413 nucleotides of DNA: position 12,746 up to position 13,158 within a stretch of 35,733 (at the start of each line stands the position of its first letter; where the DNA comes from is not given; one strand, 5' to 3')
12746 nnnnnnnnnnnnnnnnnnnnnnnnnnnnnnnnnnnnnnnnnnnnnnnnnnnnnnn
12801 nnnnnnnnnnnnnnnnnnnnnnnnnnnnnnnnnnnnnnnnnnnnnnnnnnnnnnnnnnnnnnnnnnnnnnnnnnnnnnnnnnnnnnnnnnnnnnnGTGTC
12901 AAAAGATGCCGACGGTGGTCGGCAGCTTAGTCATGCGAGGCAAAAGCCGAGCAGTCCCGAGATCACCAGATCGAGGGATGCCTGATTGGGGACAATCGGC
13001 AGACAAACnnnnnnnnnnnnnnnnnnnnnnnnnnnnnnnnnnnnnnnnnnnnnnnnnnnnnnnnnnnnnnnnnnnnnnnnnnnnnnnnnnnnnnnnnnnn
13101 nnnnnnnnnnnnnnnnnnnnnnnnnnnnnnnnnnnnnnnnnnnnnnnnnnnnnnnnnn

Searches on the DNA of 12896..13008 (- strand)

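Call 63: build_rna_model(alignment_id=A3, structure=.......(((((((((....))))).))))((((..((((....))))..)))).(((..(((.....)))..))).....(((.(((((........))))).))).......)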
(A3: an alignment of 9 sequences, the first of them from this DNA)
Model R1 built from alignment A3 (9 sequences, 114 columns); structure: as given.
model positions 110; base pairs 31; branch points 3; effective number of sequences 1.22; information 0.59 bits per position. Calibrated on 0.2 Mb of random sequence (short: E-values are rough).
structure used (alignment columns):
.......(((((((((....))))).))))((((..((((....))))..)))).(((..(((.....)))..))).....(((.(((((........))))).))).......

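Call 65: search_with_rna_model(model_id=R1, sources=[window, L003, L004, L007, L008, L009, L010, L011, L012, L013, L014, L015, L016, L017, L018, L019, L020, L021, L022, L023, L024, L035, L036, L037, L111, L119, L168, L169, L170, L171, L172, L173, L174, L175, L176, L177, L178, L179, L180, L181, L182, L183, L184, L185], max_evalue=1)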
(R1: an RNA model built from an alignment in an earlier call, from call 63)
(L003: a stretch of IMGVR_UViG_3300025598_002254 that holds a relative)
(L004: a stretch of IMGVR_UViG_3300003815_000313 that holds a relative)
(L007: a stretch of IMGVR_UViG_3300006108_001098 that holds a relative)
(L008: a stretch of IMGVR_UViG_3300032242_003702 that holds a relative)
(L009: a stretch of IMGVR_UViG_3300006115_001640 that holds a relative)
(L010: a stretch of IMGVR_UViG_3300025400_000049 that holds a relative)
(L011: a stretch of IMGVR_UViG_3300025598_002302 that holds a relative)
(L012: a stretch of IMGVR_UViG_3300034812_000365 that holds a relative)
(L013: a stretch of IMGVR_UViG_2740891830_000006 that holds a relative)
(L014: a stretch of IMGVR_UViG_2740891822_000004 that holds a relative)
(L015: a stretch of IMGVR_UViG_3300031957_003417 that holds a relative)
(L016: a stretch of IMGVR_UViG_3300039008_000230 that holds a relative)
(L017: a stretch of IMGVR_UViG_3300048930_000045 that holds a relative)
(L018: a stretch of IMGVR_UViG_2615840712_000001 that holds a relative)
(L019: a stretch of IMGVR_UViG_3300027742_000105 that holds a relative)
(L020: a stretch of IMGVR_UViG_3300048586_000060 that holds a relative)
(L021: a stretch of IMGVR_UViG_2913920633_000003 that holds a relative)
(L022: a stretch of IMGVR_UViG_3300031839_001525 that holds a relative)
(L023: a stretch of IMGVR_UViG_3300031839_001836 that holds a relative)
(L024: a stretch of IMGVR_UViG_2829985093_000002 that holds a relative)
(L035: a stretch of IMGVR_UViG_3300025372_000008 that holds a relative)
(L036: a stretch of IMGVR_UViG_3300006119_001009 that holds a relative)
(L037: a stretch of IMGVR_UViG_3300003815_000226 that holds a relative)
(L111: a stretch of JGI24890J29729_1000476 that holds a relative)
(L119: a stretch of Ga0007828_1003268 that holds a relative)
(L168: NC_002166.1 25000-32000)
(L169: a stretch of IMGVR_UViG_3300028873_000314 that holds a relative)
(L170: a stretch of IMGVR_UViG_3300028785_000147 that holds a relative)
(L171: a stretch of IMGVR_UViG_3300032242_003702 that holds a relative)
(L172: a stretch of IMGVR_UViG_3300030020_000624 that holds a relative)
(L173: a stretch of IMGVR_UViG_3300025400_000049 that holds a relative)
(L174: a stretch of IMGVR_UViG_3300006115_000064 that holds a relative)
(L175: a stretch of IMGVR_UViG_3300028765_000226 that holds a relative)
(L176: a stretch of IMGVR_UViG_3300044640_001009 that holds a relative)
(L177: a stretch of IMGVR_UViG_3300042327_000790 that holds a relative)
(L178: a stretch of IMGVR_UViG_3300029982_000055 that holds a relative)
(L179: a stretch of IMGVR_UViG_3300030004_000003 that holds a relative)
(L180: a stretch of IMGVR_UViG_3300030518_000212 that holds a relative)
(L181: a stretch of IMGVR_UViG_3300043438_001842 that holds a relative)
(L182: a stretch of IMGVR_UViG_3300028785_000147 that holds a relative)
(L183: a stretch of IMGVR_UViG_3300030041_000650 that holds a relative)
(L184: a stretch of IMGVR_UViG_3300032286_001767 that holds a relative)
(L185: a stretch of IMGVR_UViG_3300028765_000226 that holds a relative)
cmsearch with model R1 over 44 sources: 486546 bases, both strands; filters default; matches with E-value up to 1: 51.
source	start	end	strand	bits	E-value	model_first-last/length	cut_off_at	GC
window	18976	19084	-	127.6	1.3e-31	1-110/110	no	0.57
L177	4605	4713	-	126.9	1.9e-31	1-110/110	no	0.57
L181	7771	7879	+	126.9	1.9e-31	1-110/110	no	0.57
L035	10248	10357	-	121.7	4.7e-30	1-110/110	no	0.64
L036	6459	6568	+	121.7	4.7e-30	1-110/110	no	0.64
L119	1544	1653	-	121.7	4.7e-30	1-110/110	no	0.64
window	12896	13008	-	119.3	2e-29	1-110/110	no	0.57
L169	3735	3845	-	119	2.4e-29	1-110/110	no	0.58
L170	8925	9035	-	119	2.4e-29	1-110/110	no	0.58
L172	9502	9612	-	119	2.4e-29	1-110/110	no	0.58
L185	2545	2655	+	119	2.4e-29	1-110/110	no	0.58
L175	10908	11018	+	113.5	7.3e-28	1-110/110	no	0.59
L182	2305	2415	-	113.5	7.3e-28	1-110/110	no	0.59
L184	4335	4443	-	111.7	2.2e-27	1-110/110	no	0.59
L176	1604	1711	-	108.7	1.4e-26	1-110/110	no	0.6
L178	3318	3425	-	101.5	1.1e-24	1-110/110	no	0.56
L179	1236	1343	-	101.5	1.1e-24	1-110/110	no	0.56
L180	1165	1272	-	101.5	1.1e-24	1-110/110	no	0.56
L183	10348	10455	+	101.5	1.1e-24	1-110/110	no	0.56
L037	1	91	-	91.4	5.7e-22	1-91/110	3'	0.65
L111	3126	3285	-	55.8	1.7e-12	1-110/110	no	0.56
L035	2168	2289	-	36.2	3.1e-07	1-110/110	no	0.57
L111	6756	6935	-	33.2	1.9e-06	1-110/110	no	0.61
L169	531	627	-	31.2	6.5e-06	1-110/110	no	0.66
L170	5721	5817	-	31.2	6.5e-06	1-110/110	no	0.66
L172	6298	6394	-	31.2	6.5e-06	1-110/110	no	0.66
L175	353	449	+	31.2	6.5e-06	1-110/110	no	0.66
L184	7166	7261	-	28.3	3.9e-05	1-110/110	no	0.66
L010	8773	8868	+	27.7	5.4e-05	1-110/110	no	0.65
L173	3761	3856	+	27.7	5.4e-05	1-110/110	no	0.65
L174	12817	12912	-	27.7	5.4e-05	1-110/110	no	0.65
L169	3503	3599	-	25.1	0.00027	1-110/110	no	0.62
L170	8693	8789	-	25.1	0.00027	1-110/110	no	0.62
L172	9270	9366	-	25.1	0.00027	1-110/110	no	0.62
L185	2791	2887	+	25.1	0.00027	1-110/110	no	0.62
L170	1917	2012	-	24.2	0.00048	1-110/110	no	0.67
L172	2494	2589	-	24.2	0.00048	1-110/110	no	0.67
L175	4158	4253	+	24.2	0.00048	1-110/110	no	0.67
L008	8829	8924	+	24.1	0.00049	1-110/110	no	0.66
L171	5014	5109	-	24.1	0.00049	1-110/110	no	0.66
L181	3093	3187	+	21.6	0.0023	1-110/110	no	0.66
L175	10313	10408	+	20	0.0064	1-110/110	no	0.64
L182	2915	3010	-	20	0.0064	1-110/110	no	0.64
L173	12614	12710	+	19.4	0.0089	1-110/110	no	0.53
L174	3963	4059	-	19.4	0.0089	1-110/110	no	0.53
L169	3762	3870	+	19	0.011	1-110/110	no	0.51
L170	8952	9060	+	19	0.011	1-110/110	no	0.51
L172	9529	9637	+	19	0.011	1-110/110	no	0.51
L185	2520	2628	-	19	0.011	1-110/110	no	0.51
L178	1348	1394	-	17.5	0.028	56-103/110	no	0.57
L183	12379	12425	+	17.5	0.028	56-103/110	no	0.57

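Call 66: search_with_rna_model(model_id=R1, sources=[window, L008, L010, L035, L111, L170, L173, L175, L176, L177, L178, L181, L182, L184], max_evalue=0.01, make_alignment=true)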
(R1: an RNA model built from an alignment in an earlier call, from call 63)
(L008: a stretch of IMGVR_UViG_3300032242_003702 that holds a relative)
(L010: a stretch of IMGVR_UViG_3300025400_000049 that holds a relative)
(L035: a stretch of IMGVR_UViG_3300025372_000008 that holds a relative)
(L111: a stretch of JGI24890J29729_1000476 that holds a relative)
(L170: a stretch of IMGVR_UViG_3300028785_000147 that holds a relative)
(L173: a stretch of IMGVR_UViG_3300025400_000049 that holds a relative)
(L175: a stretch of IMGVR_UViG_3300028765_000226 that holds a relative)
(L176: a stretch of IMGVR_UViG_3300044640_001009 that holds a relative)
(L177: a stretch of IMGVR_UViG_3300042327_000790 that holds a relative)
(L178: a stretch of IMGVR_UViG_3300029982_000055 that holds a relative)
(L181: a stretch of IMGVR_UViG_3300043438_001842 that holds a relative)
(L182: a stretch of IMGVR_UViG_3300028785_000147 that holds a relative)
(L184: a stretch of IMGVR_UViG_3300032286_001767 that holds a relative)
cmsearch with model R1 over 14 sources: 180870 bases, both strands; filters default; matches with E-value up to 0.01: 28.
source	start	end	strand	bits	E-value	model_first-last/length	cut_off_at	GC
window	18976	19084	-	127.6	4.7e-32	1-110/110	no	0.57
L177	4605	4713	-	126.9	6.9e-32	1-110/110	no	0.57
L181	7771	7879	+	126.9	6.9e-32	1-110/110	no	0.57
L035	10248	10357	-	121.7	1.7e-30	1-110/110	no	0.64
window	12896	13008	-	119.3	7.6e-30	1-110/110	no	0.57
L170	8925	9035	-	119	8.8e-30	1-110/110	no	0.58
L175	10908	11018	+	113.5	2.7e-28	1-110/110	no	0.59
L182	2305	2415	-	113.5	2.7e-28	1-110/110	no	0.59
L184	4335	4443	-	111.7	8.2e-28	1-110/110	no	0.59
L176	1604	1711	-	108.7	5.1e-27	1-110/110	no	0.6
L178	3318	3425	-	101.5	4.2e-25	1-110/110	no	0.56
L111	3126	3285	-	55.8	6.5e-13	1-110/110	no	0.56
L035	2168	2289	-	36.2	1.1e-07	1-110/110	no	0.57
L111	6756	6935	-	33.2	7e-07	1-110/110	no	0.61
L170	5721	5817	-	31.2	2.4e-06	1-110/110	no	0.66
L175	353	449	+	31.2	2.4e-06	1-110/110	no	0.66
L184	7166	7261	-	28.3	1.4e-05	1-110/110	no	0.66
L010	8773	8868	+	27.7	2e-05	1-110/110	no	0.65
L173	3761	3856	+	27.7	2e-05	1-110/110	no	0.65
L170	8693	8789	-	25.1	0.0001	1-110/110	no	0.62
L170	1917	2012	-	24.2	0.00018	1-110/110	no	0.67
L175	4158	4253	+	24.2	0.00018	1-110/110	no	0.67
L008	8829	8924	+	24.1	0.00018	1-110/110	no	0.66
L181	3093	3187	+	21.6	0.00087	1-110/110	no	0.66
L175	10313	10408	+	20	0.0024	1-110/110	no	0.64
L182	2915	3010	-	20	0.0024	1-110/110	no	0.64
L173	12614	12710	+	19.4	0.0033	1-110/110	no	0.53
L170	8952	9060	+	19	0.0041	1-110/110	no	0.51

Alignment A4: 28 matches aligned to the model, 267 columns, each read 5' to 3' on its own strand. Consensus structure (alignment columns), stored with it:
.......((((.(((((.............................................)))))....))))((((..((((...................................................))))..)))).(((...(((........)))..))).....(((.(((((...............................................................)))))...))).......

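Call 87: search_with_rna_model(model_id=R1, sources=[L186, L168], max_evalue=10, filters=off)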
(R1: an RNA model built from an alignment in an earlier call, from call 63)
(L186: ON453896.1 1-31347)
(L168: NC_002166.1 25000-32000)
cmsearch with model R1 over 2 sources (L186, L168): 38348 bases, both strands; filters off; matches with E-value up to 10: 18.
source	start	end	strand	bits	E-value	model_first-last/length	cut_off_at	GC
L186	19568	19649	+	7.1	1.3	1-110/110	no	0.35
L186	19867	19983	-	6.8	1.6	1-110/110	no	0.4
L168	5529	5582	-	6.6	1.9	1-110/110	no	0.31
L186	28703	28802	-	6.3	2.2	1-110/110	no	0.6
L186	21525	21629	-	5.9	2.8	1-110/110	no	0.46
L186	29999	30099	-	5.7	3.2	1-110/110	no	0.51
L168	5541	5564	+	5.5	3.5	31-54/110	no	0.33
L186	2542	2644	-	5.2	4.3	1-110/110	no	0.61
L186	13088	13174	+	5.2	4.3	1-110/110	no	0.52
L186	1422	1530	+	5.2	4.4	1-110/110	no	0.61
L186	28825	28913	-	5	4.8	1-110/110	no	0.6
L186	16038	16051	-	4.9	5.2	12-25/110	no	0.86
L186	21084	21190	+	4.8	5.4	1-110/110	no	0.38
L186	14741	14759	-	4.5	6.8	10-28/110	no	0.74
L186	18929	19057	-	4.4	7.2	1-110/110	no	0.47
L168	3108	3214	+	3.9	9.4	1-110/110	no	0.32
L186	5545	5635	-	3.9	9.6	1-110/110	no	0.56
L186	15397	15493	+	3.9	9.8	1-110/110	no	0.66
